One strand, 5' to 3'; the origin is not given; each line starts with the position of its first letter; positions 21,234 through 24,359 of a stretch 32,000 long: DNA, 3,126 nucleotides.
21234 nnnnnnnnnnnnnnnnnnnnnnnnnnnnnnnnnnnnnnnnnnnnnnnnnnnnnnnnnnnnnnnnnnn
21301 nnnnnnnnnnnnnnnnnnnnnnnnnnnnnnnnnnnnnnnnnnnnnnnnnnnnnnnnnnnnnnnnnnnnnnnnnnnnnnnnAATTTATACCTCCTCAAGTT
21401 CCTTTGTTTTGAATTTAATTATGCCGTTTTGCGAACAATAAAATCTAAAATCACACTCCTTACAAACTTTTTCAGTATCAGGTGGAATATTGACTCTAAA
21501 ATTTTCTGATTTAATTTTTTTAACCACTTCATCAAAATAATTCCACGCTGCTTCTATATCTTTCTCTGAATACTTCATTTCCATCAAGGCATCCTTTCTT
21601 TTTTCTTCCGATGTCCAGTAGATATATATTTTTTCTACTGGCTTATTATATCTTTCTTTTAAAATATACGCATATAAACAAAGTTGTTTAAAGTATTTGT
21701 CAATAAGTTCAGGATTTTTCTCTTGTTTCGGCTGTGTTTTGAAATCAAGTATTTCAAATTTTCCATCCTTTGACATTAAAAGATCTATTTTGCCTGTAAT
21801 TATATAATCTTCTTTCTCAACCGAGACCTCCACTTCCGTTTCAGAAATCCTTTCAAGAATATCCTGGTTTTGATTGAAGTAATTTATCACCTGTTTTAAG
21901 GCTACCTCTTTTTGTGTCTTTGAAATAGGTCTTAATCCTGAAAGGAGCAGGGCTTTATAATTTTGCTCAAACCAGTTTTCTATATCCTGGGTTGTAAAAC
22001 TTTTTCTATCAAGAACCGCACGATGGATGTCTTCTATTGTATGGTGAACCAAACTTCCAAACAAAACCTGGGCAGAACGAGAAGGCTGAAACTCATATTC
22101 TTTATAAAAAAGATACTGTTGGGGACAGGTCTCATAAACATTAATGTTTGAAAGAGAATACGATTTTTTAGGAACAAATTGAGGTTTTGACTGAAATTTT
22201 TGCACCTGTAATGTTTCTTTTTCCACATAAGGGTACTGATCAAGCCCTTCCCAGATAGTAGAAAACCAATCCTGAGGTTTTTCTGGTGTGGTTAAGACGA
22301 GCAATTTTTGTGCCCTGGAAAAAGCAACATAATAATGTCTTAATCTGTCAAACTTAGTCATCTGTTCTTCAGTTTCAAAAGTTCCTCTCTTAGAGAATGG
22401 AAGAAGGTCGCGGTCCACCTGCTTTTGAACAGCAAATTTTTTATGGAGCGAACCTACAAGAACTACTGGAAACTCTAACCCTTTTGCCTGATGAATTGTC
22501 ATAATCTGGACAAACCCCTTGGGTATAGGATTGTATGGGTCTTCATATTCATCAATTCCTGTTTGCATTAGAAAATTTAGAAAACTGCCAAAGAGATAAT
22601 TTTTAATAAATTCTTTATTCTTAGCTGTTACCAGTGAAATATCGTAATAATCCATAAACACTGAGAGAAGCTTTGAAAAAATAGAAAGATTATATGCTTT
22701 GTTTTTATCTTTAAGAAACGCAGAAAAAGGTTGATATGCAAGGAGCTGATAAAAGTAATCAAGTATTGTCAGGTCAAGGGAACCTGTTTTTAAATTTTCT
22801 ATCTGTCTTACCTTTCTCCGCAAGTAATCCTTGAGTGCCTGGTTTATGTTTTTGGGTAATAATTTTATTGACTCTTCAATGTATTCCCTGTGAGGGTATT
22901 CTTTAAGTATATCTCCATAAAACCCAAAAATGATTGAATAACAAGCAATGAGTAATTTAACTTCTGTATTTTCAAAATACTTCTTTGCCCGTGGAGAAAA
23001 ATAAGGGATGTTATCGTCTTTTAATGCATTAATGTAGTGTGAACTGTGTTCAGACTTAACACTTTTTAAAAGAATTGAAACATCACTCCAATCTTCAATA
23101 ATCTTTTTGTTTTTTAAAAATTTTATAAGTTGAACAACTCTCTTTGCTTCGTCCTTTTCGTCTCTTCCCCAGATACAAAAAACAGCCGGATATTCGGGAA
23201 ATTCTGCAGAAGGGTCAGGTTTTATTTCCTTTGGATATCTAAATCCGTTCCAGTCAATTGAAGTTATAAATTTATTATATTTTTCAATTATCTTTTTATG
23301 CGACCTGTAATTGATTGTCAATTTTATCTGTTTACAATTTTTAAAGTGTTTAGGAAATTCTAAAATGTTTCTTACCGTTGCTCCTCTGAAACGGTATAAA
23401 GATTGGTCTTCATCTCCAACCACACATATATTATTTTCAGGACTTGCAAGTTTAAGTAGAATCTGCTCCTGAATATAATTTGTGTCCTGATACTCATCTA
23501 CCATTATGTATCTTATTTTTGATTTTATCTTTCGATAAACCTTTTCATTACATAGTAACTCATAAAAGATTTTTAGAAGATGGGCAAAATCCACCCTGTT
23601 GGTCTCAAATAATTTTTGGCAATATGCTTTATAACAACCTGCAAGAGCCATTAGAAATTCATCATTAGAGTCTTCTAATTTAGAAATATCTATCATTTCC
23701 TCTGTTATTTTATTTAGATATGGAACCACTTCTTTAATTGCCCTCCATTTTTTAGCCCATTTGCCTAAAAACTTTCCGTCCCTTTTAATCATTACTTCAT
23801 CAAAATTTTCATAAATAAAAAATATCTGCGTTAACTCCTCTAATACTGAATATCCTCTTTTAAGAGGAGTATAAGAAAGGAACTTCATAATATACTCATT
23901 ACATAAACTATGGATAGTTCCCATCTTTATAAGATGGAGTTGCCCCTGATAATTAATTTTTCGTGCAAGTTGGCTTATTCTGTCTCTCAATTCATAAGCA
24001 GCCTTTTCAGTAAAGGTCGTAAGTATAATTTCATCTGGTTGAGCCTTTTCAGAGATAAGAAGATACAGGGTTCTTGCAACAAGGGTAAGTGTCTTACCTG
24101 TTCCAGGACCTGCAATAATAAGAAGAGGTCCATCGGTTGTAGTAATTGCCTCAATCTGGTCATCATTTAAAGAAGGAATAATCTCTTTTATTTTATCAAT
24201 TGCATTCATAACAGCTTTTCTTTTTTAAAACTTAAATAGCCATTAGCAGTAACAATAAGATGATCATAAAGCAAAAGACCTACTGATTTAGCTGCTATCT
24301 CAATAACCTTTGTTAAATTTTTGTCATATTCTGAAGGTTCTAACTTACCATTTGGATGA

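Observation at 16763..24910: Extended Type III R-M operon: RadC/JAB, UvrD-Cas4-like helicase-nuclease, Mod and Res as one translationally coupled unit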

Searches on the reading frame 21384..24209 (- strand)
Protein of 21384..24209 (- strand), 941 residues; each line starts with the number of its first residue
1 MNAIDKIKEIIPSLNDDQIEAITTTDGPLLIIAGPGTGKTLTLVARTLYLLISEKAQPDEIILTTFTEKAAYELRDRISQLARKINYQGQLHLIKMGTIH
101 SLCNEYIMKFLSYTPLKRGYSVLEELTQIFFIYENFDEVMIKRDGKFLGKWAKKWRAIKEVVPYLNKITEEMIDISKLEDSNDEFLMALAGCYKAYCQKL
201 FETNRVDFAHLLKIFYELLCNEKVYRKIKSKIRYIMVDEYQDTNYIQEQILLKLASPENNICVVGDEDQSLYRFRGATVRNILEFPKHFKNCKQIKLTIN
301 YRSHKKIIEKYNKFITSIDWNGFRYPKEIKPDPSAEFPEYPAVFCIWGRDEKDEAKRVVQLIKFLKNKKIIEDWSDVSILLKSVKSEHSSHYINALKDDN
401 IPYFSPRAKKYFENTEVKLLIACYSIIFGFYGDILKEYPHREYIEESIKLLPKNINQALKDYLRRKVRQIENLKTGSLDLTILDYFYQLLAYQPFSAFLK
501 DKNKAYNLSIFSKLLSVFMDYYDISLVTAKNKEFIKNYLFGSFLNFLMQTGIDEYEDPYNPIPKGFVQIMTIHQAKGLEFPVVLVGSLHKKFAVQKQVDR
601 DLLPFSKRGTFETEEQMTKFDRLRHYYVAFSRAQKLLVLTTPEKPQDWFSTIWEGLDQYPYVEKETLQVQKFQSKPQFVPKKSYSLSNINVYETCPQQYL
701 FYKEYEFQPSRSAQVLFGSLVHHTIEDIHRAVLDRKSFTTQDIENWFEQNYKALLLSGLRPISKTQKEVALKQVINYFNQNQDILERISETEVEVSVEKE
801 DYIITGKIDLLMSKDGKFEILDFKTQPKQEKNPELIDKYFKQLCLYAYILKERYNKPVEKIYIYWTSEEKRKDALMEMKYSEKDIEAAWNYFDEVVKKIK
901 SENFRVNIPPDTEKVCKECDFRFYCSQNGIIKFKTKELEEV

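Call 3: search_protein_families(library=pfam, proteins=[window:21384-24209:-], max_evalue=0.01)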
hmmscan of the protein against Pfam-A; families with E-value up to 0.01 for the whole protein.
window:21384-24209:- (941 aa): 10 families
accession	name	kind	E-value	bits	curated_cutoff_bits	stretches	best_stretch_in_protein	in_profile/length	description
PF00580.27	UvrD-helicase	-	1.2e-66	225.7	23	1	14-290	1-271/271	UvrD/REP helicase N-terminal domain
PF12705.13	PDDEXK_1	-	1.7e-28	100.7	22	1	684-925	2-246/247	PD-(D/E)XK nuclease superfamily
PF13361.12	UvrD_C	-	4.3e-24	86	25.6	2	469-641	219-347/350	UvrD-like helicase C-terminal domain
PF13245.12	AAA_19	-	6.8e-21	75.3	25.1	1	18-275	1-134/134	AAA domain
PF13538.12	UvrD_C_2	-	2.7e-07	30.8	27.4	1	567-586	2-23/52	UvrD-like helicase C-terminal domain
PF01930.23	Cas_Cas4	-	2.8e-07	31.2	22.7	1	793-926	47-159/160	Domain of unknown function DUF83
PF13604.12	AAA_30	-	8.1e-06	26.1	27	0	14-85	2-73/191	AAA domain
PF13086.12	AAA_11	-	0.00025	21.3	27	1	14-95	2-88/257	AAA domain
PF12684.13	DUF3799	-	0.00052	20.3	26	1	685-901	1-213/233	PDDEXK-like domain of unknown function (DUF3799)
PF08696.17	Dna2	-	0.0085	16.3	22.4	0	694-790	66-156/204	DNA replication factor Dna2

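Call 4: search_protein_families(library=padloc, proteins=[window:21384-24209:-], max_evalue=0.001)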
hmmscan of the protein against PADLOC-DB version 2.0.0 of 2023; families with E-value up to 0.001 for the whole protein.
window:21384-24209:- (941 aa): 56 families (the best 25 are shown)
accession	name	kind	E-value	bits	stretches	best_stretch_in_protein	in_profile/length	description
PDLC03802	RTasHel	-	2.9e-62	209.5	2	13-422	5-358/675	DRT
PDLC00114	GajB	-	2.4e-58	196.2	1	9-648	3-618/635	UrvD helicase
PDLC00132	GajB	-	2.8e-51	172.9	1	14-644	4-603/625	UrvD helicase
PDLC00117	GajB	-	1.3e-50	170.5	2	14-428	16-403/604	UrvD helicase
PDLC00127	GajB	-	3.6e-48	162.5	1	13-316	8-290/594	UrvD helicase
PDLC00103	GajB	-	4.1e-39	133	1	14-644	17-579/612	UrvD helicase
PDLC00119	GajB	-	1.1e-38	131.6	2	24-317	13-302/565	UrvD helicase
PDLC00107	GajB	-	1.3e-38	131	2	3-484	6-462/587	UrvD helicase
PDLC00123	GajB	-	5.2e-36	122.4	3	182-489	126-407/540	UrvD helicase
PDLC00133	GajB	-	2.4e-33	113.7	1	5-316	3-291/382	UrvD helicase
PDLC00112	GajB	-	4.6e-33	112.7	2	20-309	12-289/581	UrvD helicase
PDLC00130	GajB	-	7.7e-33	111.6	1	14-316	4-291/589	UrvD helicase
PDLC00138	GajB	-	9.9e-29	98.4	1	14-646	5-572/581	UrvD helicase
PDLC00129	GajB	-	6.8e-27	92.3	1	15-322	13-316/594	UrvD helicase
PDLC00134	GajB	-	1.7e-25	88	1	13-405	16-379/431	UrvD helicase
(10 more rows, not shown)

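Call 10: find_homologous_proteins(query=window:21384-24209:-, max_evalue=1e-10)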
Query window:21384-24209:- (941 aa): 7612 proteins with E <= 1e-10 among 8000 candidates; the best 120 are listed.
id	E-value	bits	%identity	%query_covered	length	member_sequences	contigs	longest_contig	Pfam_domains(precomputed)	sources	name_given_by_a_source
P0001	0.0e+0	2105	99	100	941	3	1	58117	PF13538.13,PF01930.24,PF12705.14,PF13604.13,PF13361.13,PF13245.13,PF00580.28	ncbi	-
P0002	0.0e+0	1974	92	100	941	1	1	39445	PF13538.13,PF01930.24,PF12705.14,PF13604.13,PF13361.13,PF13245.13,PF00580.28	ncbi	-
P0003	0.0e+0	1871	86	100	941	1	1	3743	PF13538.13,PF01930.24,PF12705.14,PF13604.13,PF13361.13,PF13245.13,PF00580.28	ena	-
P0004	0.0e+0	1846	85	100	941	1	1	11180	PF13538.13,PF01930.24,PF12705.14,PF13604.13,PF13361.13,PF13245.13,PF00580.28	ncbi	ncbi:MAG: ATP-dependent DNA helicase [Thermodesulfobium sp.]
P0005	0.0e+0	1843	85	100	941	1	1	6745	PF13538.13,PF01930.24,PF12705.14,PF13604.13,PF13361.13,PF13245.13,PF00580.28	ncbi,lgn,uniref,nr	ncbi:DNA helicase-2 / ATP-dependent DNA helicase PcrA [Desulfurella multipotens]|uniref:DNA 3'-5' he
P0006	0.0e+0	1721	78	100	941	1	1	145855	PF13538.13,PF01930.24,PF12705.14,PF13604.13,PF13361.13,PF13245.13,PF00580.28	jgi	-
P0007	0.0e+0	1720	78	100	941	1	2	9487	PF13538.13,PF01930.24,PF12705.14,PF13604.13,PF13361.13,PF13245.13,PF00580.28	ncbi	-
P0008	0.0e+0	1666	77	100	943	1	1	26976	PF13538.13,PF01930.24,PF12705.14,PF13361.13,PF13245.13,PF00580.28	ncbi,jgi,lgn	-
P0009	0.0e+0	1659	75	100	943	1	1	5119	PF13538.13,PF01930.24,PF12705.14,PF13361.13,PF13245.13,PF00580.28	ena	-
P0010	0.0e+0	1658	75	100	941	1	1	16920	PF13538.13,PF01930.24,PF12705.14,PF13604.13,PF13361.13,PF13245.13,PF00580.28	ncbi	-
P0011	0.0e+0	1647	75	100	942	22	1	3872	PF13538.13,PF01930.24,PF12705.14,PF13604.13,PF13361.13,PF13245.13,PF00580.28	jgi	jgi:DNA helicase-2/ATP-dependent DNA helicase PcrA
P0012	0.0e+0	1641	75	100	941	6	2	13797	PF13538.13,PF01930.24,PF12705.14,PF13361.13,PF13245.13,PF00580.28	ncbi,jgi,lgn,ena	ncbi:MAG: ATP-dependent DNA helicase [candidate division WOR-3 bacterium]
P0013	0.0e+0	1639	75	100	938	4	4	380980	PF13538.13,PF01930.24,PF12705.14,PF13604.13,PF13361.13,PF13245.13,PF00580.28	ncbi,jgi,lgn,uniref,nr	ncbi:MAG: UvrD/REP helicase [candidate division TA06 bacterium 32_111]|uniref:DNA 3'-5' helicase n=2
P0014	0.0e+0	1638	74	100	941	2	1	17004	PF13538.13,PF01930.24,PF12705.14,PF13361.13,PF13245.13,PF00580.28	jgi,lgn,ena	-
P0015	0.0e+0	1637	75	100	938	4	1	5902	PF13538.13,PF01930.24,PF12705.14,PF13604.13,PF13361.13,PF13245.13,PF00580.28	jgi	-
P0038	0.0e+0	1531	68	100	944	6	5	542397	PF13538.13,PF12705.14,PF13604.13,PF13361.13,PF13245.13,PF00580.28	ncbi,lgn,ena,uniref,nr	ncbi:MAG: ATP-dependent helicase [candidate division WOR-3 bacterium]|uniref:DNA 3'-5' helicase n=1 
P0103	0.0e+0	1134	55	97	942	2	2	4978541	PF13538.13,PF01930.24,PF12705.14,PF13361.13,PF13245.13,PF00580.28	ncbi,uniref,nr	ncbi:UvrD/REP helicase [Caldithrix abyssi DSM 13497]|uniref:DNA 3'-5' helicase n=1 Tax=Caldithrix ab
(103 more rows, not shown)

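Call 11: find_encoding_contigs(protein=P0103, flank=8000, max_places=2)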
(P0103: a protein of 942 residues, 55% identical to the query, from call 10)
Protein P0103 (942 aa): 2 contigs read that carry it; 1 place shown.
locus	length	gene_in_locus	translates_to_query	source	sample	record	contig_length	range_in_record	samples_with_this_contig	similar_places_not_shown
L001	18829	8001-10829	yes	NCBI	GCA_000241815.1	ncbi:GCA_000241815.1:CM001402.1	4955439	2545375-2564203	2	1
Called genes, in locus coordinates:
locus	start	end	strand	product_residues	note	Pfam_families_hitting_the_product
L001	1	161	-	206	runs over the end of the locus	-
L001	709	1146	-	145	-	PF04536:TPM_phosphatase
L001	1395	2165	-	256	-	PF04536:TPM_phosphatase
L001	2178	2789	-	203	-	PF04011:LemA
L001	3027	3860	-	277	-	PF01875:Memo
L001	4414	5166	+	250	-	PF01884:PcrB, PF00977:His_biosynth (weak), PF01180:DHO_dh (weak)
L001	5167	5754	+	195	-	PF13580:SIS_2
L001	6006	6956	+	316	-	PF01073:3Beta_HSD, PF01370:Epimerase, PF02719:Polysacc_synt_2, PF04321:RmlD_sub_bind (weak), PF05368:NmrA (weak), PF07993:NAD_binding_4 (weak), PF13460:NAD_binding_10, PF16363:GDP_Man_Dehyd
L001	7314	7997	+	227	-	PF04002:RadC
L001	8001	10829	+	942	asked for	PF00580:UvrD-helicase, PF13245:AAA_19, PF13361:UvrD_C, PF13538:UvrD_C_2 (faint), PF13361:UvrD_C, PF12705:PDDEXK_1, PF01930:Cas_Cas4 (weak)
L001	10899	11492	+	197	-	PF13338:AbiEi_4 (weak)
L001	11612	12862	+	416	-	PF00145:DNA_methylase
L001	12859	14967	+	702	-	PF02518:HATPase_c (weak), PF13589:HATPase_c_3, PF02518:HATPase_c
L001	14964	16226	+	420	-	-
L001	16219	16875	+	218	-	PF00730:HhH-GPD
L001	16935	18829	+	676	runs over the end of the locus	PF01555:N6_N4_Mtase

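Call 12: find_encoding_contigs(protein=P0013, flank=8000, max_places=2)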
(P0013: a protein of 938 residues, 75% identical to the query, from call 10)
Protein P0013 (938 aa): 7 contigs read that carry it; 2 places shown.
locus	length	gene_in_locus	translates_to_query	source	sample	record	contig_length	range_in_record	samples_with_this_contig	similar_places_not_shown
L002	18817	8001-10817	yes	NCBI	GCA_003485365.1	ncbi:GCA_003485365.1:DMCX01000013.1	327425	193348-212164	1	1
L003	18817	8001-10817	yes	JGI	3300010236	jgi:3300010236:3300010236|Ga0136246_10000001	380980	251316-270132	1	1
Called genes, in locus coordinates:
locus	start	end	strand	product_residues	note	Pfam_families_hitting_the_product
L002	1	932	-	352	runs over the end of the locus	-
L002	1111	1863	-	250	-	PF02517:Rce1-like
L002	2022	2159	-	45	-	-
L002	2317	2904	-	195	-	-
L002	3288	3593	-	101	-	-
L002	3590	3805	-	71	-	-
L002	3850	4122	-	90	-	-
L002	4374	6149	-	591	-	PF26345:ScoMcrA_N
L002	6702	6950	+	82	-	-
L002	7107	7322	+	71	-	PF12728:HTH_17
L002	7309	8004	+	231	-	PF04002:RadC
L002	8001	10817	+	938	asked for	PF00580:UvrD-helicase, PF13245:AAA_19, PF13604:AAA_30 (faint), PF13538:UvrD_C_2 (faint), PF13361:UvrD_C, PF01930:Cas_Cas4 (faint), PF12705:PDDEXK_1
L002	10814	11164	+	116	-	PF04326:SLFN_AlbA_2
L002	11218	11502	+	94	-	PF13412:HTH_24 (weak), PF08279:HTH_11 (weak)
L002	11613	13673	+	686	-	PF01555:N6_N4_Mtase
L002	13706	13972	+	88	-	PF01541:GIY-YIG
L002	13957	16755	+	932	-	PF04851:ResIII, PF19778:RE_endonuc (weak)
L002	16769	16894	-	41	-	PF12728:HTH_17 (weak)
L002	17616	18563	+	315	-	PF04041:Glyco_hydro_130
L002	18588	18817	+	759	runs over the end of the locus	PF00534:Glycos_transf_1, PF13692:Glyco_trans_1_4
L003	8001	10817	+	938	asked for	PF00580:UvrD-helicase, PF13245:AAA_19, PF13604:AAA_30 (faint), PF13538:UvrD_C_2 (faint), PF13361:UvrD_C, PF01930:Cas_Cas4 (faint), PF12705:PDDEXK_1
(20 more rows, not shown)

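Call 13: find_encoding_contigs(protein=P0038, flank=8000, max_places=2)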
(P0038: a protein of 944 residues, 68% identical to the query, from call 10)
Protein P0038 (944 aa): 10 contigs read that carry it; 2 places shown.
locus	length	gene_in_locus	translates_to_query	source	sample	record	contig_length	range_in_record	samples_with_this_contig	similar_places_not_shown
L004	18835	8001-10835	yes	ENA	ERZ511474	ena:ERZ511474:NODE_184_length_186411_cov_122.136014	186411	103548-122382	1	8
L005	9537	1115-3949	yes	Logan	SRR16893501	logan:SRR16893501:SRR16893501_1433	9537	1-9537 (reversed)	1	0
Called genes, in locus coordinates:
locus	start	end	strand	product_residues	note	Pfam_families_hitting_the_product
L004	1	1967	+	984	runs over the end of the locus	PF09587:PGA_cap, PF13860:FlgD_ig (weak)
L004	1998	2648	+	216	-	PF13728:TraF (faint), PF14595:Thioredoxin_9 (faint), PF00085:Thioredoxin (faint), PF13098:Thioredoxin_2 (faint), PF23357:DUF7088 (faint), PF00462:Glutaredoxin (faint), PF13192:Thioredoxin_3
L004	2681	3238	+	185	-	PF07638:Sigma70_ECF (faint), PF04542:Sigma70_r2, PF08281:Sigma70_r4_2, PF04545:Sigma70_r4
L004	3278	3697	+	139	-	PF13490:zf-HC2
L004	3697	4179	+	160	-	-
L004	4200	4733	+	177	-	PF13801:Metal_resist, PF07813:LTXXQ (weak)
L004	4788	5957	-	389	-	PF00801:PKD, PF18911:PKD_4 (weak)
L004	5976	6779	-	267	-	PF13366:PDDEXK_3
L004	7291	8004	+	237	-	PF04002:RadC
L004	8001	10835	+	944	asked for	PF00580:UvrD-helicase, PF13245:AAA_19, PF13604:AAA_30 (faint), PF13361:UvrD_C, PF13538:UvrD_C_2 (faint), PF13361:UvrD_C, PF12705:PDDEXK_1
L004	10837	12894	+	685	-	PF01555:N6_N4_Mtase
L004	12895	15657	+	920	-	PF04851:ResIII, PF00270:DEAD (faint)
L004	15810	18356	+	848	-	PF02861:Clp_N, PF23569:NBD_SMAX1, PF00004:AAA, PF17871:AAA_lid_9, PF00158:Sigma54_activat, PF00004:AAA, PF07724:AAA_2, PF07728:AAA_5, +8 more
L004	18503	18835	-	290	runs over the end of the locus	PF02091:tRNA-synt_2e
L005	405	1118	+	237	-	PF04002:RadC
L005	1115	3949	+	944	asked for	PF00580:UvrD-helicase, PF13245:AAA_19, PF13604:AAA_30 (faint), PF13361:UvrD_C, PF13538:UvrD_C_2 (faint), PF13361:UvrD_C, PF12705:PDDEXK_1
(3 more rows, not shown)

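Call 23: find_related_loci(query=A1, collection=genome_contigs, flank=10000)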
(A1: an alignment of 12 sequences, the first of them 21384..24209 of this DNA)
Query A1 (941 aa) in genome_contigs; peptide patterns used: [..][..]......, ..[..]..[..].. (x = any residue, [..] = any of these).
600 stretches matched a pattern (row limit reached: there are more); 597 encode a relative of the query (tblastn E <= 1e-3); the best 80 are kept; 80 distinct loci.
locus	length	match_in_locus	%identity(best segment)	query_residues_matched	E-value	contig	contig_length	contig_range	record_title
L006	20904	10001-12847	36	15-929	4e-175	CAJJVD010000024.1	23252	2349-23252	MAG TPA_asm: uncultured Lachnospiraceae bacterium isolate SRR413756-bin.2 genome assembly, contig: NODE_519_length_23252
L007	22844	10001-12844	37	15-925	2e-171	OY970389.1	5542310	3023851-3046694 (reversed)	MAG: Pyrinomonadaceae bacterium isolate MFD09206.bin.c.1 genome assembly, chromosome: 1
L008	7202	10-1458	50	457-936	2e-156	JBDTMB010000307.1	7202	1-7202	MAG: Vicinamibacterales bacterium isolate cluster3_bin.116 NODE_52901_length_7202_cov_5.436407, whole genome shotgun seq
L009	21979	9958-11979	30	13-639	3e-75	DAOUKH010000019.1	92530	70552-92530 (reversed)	MAG TPA_asm: Dehalococcoidia bacterium isolate S5_318 k113_632151, whole genome shotgun sequence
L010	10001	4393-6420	29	14-641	3e-73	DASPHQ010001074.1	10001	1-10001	MAG TPA_asm: Urbifossiella sp. isolate SMAG_U11960 k141_720583, whole genome shotgun sequence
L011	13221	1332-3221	29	5-659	1e-55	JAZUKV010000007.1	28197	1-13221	MAG: Clostridia bacterium isolate T1900045248_TH20190018.MAGScoT_cleanbin_000014 SGB_5695_k141_1638561, whole genome sho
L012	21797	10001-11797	30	13-639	2e-55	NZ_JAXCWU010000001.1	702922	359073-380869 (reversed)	Sphingomonas sp. CFBP8993 CFBP8993_1, whole genome shotgun sequence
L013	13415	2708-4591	29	7-659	6e-55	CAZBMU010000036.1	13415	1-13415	MAG TPA_asm: uncultured Clostridium sp. isolate SRP278969_co2_150 genome assembly, contig: NODE_5284_length_13415_cov_12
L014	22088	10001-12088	28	7-724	4e-54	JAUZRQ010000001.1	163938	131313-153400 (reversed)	MAG: candidate division KSB1 bacterium isolate GS19_ROV16_BS04-AMOR20_M0784 AMOR20_M0784_contig1, whole genome shotgun s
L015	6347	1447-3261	27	7-640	3e-54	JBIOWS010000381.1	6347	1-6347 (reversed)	MAG: Candidatus Polarisedimenticolia bacterium isolate MAG076 k127_883953, whole genome shotgun sequence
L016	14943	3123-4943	26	9-640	3e-53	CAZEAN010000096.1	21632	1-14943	MAG TPA_asm: uncultured Isosphaeraceae bacterium isolate SRP128890_co1_113 genome assembly, contig: NODE_3956_length_216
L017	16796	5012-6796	29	11-633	5e-53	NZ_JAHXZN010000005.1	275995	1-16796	Sphingomonas citri strain RRHST34 NODE_5_length_275995_cov_52.575337, whole genome shotgun sequence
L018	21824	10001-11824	29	9-640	7e-53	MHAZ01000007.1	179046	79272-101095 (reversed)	MAG: Stygiobacter sp. RIFOXYC2_FULL_38_25 rifoxyc2_full_scaffold_20, whole genome shotgun sequence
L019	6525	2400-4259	29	9-640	2e-52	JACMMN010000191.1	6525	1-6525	MAG: Pyrinomonadaceae bacterium isolate ES-bin-94 ES-bin-94-contig-k141_5299108, whole genome shotgun sequence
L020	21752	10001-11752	29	10-590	2e-52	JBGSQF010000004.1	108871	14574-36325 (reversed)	MAG: Candidatus Paceibacteria bacterium isolate JTS-AC323 k141_2625834, whole genome shotgun sequence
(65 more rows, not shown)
